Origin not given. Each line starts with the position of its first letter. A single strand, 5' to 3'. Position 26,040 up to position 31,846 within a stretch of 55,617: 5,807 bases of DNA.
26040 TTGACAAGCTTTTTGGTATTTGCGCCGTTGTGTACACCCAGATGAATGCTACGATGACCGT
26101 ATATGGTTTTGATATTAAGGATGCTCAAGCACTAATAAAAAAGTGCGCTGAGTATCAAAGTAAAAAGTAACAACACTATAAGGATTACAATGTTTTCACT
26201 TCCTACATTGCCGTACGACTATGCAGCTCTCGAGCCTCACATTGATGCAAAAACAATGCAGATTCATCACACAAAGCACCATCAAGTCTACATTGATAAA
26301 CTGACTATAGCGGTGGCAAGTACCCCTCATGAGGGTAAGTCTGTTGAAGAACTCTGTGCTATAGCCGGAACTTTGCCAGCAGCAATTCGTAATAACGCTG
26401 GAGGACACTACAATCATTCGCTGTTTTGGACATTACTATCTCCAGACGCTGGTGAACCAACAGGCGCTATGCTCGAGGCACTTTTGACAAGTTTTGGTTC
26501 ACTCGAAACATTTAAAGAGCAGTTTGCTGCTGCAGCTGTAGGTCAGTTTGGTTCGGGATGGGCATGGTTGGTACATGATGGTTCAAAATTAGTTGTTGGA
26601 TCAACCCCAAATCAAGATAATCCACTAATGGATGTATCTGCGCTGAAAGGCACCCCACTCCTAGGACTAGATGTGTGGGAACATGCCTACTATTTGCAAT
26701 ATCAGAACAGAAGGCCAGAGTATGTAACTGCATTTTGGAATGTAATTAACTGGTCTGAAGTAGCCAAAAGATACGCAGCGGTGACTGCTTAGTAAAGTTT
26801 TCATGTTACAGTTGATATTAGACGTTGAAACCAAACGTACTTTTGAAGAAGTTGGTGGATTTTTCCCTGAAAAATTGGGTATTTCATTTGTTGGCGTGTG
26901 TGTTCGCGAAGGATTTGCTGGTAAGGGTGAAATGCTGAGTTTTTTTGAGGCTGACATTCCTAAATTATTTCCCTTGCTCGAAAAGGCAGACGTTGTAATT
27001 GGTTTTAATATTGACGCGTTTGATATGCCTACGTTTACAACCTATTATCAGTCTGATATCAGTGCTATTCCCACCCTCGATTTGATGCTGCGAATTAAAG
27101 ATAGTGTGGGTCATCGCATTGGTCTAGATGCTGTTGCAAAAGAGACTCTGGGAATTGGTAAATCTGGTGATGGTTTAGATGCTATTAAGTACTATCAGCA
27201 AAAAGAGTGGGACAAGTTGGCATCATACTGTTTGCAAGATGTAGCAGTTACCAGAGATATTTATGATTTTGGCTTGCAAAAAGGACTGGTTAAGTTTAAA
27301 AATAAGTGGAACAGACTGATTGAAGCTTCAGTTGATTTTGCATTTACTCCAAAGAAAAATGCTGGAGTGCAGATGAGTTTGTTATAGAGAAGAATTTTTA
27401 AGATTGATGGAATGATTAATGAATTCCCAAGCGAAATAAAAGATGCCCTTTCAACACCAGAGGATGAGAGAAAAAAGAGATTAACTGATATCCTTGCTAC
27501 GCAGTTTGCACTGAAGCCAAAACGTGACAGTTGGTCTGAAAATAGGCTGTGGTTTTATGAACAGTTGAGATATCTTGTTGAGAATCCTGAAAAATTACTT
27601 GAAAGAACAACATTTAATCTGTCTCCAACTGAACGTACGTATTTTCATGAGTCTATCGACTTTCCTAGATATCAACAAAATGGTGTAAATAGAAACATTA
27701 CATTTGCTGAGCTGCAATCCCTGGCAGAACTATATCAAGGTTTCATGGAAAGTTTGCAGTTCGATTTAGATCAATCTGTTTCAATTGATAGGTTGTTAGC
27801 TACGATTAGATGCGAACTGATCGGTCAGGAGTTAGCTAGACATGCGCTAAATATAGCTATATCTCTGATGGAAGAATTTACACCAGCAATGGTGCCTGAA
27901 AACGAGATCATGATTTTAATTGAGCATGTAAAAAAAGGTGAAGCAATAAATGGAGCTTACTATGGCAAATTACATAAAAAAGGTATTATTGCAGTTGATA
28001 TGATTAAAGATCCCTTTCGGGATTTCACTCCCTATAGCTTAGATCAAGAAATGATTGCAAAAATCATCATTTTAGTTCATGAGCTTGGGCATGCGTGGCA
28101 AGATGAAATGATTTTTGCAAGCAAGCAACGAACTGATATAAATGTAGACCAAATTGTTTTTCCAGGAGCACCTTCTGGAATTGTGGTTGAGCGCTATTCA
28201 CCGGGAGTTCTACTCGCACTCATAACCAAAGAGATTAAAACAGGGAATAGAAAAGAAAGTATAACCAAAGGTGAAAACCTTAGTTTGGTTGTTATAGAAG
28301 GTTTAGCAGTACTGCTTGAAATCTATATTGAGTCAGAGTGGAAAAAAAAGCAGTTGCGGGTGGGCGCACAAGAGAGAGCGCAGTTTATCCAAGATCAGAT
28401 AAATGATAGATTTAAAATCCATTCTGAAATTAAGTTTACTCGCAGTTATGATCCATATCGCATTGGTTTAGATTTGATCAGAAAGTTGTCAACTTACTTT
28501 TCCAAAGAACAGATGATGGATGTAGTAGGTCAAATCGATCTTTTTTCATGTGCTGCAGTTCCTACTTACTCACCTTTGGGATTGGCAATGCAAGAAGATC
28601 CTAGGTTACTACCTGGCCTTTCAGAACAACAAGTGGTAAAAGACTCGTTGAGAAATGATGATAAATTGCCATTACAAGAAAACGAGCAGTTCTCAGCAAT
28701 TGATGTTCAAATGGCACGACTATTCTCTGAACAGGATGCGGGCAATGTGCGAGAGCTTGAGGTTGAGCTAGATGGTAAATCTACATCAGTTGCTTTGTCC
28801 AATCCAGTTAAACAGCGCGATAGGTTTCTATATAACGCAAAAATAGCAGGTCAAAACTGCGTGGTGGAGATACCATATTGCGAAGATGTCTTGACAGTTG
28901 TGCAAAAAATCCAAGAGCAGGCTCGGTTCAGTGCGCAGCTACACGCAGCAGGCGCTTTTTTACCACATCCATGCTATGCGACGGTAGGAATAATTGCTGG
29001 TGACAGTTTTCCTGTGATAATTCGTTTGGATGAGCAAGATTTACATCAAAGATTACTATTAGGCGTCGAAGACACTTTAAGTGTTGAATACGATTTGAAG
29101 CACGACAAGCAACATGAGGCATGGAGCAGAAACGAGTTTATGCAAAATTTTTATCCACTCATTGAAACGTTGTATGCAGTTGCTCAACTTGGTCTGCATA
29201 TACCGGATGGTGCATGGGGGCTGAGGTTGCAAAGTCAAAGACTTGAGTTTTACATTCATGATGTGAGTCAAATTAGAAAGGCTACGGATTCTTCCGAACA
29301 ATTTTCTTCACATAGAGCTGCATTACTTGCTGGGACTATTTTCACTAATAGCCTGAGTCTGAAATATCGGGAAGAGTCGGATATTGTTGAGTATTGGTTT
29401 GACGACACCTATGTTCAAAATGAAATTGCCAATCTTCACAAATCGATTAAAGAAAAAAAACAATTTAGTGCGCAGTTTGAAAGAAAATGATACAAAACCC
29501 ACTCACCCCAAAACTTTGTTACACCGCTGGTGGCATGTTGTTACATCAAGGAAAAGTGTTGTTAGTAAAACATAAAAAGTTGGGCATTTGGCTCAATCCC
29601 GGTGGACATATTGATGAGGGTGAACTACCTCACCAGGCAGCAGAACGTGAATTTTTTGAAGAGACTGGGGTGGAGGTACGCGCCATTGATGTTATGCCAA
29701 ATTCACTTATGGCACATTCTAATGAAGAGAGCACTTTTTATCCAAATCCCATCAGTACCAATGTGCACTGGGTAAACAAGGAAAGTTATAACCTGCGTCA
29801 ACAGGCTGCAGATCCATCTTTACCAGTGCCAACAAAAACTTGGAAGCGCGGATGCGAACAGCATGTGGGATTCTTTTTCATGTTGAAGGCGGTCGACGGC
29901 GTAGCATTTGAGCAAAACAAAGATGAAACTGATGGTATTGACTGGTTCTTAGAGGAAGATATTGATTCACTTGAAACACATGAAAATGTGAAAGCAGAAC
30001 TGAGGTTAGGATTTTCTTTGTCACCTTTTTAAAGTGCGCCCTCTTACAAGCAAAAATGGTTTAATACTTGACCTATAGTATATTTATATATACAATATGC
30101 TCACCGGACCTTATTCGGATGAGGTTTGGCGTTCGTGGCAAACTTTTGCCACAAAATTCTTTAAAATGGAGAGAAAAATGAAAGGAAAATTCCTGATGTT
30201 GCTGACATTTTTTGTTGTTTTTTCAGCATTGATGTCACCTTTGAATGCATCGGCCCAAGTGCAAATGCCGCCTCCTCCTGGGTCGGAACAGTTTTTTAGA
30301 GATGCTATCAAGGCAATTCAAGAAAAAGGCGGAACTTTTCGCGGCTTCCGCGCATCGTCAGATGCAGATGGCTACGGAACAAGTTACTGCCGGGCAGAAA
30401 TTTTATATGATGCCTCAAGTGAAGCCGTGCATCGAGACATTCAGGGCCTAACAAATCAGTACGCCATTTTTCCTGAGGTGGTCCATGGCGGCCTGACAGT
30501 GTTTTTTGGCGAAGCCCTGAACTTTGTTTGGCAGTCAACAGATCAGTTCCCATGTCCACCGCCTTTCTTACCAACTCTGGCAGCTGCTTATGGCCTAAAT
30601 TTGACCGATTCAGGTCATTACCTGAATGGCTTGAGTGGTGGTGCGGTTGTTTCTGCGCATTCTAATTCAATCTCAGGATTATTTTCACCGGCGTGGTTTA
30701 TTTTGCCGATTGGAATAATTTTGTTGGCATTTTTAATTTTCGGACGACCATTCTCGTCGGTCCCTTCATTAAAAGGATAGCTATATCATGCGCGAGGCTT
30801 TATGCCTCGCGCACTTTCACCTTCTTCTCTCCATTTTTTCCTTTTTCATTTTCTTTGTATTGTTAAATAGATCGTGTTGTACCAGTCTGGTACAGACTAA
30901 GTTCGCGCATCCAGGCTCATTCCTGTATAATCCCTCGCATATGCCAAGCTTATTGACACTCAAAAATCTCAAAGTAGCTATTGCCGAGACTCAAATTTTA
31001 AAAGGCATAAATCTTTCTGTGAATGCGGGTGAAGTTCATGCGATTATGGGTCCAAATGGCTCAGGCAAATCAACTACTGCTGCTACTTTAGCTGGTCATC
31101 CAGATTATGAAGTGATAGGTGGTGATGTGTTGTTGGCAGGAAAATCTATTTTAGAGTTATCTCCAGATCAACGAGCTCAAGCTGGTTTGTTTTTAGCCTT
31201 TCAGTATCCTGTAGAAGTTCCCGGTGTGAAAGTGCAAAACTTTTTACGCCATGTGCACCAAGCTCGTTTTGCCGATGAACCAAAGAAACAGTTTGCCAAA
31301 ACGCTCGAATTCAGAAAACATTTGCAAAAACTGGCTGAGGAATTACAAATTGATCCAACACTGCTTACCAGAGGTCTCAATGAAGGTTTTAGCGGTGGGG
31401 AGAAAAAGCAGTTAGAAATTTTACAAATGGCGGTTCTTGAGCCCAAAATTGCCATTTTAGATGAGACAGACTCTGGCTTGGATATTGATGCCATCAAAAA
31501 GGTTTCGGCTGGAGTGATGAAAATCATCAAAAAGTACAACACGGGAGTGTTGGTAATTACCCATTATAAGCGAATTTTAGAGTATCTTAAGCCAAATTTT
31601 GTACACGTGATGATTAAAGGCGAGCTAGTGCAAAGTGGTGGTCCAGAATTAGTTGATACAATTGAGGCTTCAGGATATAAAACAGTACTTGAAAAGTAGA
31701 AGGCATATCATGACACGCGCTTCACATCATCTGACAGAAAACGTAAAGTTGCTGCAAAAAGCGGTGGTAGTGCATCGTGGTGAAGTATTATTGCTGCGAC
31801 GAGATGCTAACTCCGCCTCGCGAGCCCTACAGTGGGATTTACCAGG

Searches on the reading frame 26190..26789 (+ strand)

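Call 69: search_protein_families(library=pfam, proteins=[window:26190-26789:+], max_evalue=0.0001)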
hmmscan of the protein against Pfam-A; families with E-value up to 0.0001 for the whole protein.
window:26190-26789:+ (200 aa): 2 families
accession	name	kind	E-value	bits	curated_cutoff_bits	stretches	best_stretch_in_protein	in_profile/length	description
PF02777.23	Sod_Fe_C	-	1.9e-40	137.5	20.9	1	90-194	1-102/102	Iron/manganese superoxide dismutases, C-terminal domain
PF00081.27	Sod_Fe_N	-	7.8e-29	100.4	27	1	2-84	2-82/82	Iron/manganese superoxide dismutases, alpha-hairpin domain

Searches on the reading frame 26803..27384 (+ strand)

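Call 69: search_protein_families(library=pfam, proteins=[window:26803-27384:+], max_evalue=0.0001)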
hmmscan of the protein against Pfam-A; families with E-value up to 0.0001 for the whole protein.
window:26803-27384:+ (194 aa): 1 family
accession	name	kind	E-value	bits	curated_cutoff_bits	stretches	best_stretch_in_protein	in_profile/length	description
PF13482.12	RNase_H_2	-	3.2e-09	37.4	22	1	56-155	52-162/165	RNase_H superfamily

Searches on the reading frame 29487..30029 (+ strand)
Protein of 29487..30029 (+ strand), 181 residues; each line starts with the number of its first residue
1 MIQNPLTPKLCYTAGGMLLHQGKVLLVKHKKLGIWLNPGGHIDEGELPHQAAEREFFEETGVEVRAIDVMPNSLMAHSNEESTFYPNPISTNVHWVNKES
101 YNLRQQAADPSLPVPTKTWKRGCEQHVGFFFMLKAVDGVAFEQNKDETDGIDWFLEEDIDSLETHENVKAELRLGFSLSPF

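Call 70: search_protein_families(library=pfam, proteins=[window:29487-30029:+], max_evalue=0.0001)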
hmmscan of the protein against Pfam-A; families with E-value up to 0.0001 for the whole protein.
window:29487-30029:+ (181 aa): 1 family
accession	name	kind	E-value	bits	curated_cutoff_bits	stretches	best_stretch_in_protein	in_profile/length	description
PF00293.34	NUDIX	-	3.9e-17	63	21.1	1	19-170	10-128/134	NUDIX domain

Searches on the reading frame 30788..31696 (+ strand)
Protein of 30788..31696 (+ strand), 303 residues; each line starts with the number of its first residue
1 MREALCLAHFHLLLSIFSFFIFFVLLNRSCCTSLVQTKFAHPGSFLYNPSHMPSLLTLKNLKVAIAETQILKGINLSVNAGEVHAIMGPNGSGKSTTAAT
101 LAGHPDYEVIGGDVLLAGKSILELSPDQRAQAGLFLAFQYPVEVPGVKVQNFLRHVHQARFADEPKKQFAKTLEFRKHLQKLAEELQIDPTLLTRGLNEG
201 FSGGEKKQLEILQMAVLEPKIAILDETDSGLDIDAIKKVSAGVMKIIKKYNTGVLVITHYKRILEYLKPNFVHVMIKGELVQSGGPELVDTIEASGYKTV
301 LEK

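Call 70: search_protein_families(library=pfam, proteins=[window:30788-31696:+], max_evalue=0.0001)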
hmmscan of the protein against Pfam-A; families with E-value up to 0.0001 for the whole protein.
window:30788-31696:+ (303 aa): 3 families
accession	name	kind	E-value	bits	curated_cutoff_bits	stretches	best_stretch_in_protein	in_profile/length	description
PF00005.33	ABC_tran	-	1.6e-21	77.8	25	1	71-227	1-135/137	ABC transporter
PF02463.25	SMC_N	-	4.6e-07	29.9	40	0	180-267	124-205/220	RecF/RecN/SMC N terminal domain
PF13671.12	AAA_33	-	3.8e-05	24.4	27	1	83-121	1-39/143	AAA domain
